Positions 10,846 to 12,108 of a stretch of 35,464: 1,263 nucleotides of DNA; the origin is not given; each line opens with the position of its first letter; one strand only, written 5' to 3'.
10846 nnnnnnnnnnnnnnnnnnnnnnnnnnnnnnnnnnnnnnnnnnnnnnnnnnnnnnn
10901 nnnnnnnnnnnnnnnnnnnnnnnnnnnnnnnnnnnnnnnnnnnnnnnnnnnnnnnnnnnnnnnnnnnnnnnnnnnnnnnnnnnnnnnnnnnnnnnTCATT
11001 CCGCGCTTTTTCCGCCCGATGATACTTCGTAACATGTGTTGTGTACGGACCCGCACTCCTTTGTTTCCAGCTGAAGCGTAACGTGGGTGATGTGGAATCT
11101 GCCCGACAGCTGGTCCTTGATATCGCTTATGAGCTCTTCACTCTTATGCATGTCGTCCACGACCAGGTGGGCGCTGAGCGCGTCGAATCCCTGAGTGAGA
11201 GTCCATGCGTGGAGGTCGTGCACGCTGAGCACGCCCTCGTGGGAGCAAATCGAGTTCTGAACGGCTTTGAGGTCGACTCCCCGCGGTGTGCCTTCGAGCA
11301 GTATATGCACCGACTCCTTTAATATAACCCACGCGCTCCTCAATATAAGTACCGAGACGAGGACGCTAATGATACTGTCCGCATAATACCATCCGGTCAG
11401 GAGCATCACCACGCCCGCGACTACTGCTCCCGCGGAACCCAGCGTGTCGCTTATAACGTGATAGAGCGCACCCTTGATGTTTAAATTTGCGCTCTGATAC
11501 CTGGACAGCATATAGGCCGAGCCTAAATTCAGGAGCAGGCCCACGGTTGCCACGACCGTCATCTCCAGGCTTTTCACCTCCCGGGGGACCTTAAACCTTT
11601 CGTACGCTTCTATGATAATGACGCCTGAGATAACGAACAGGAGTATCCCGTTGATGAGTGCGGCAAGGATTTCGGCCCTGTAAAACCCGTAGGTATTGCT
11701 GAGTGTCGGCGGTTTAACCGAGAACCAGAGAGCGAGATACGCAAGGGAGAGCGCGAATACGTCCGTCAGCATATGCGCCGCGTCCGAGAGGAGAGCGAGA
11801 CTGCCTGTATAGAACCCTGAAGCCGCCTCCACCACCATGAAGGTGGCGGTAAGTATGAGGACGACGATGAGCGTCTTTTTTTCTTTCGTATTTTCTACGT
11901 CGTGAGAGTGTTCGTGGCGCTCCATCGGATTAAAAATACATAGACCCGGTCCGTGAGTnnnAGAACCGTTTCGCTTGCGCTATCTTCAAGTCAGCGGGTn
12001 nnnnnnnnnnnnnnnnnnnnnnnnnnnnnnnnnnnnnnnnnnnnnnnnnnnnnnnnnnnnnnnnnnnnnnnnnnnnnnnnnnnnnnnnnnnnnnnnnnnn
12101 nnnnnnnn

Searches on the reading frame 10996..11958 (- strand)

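Call 10: search_protein_families(library=pfam, proteins=[window:10996-11958:-])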
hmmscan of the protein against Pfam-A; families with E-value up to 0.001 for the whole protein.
window:10996-11958:- (320 aa): 2 families
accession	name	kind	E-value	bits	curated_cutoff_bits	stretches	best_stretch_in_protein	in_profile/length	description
PF01545.26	Cation_efflux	-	2.9e-42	145.1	26.6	1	30-221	1-198/198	Cation efflux family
PF16916.11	ZT_dimer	-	5.3e-15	55.6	26.7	1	225-299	1-77/78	Dimerisation domain of Zinc Transporter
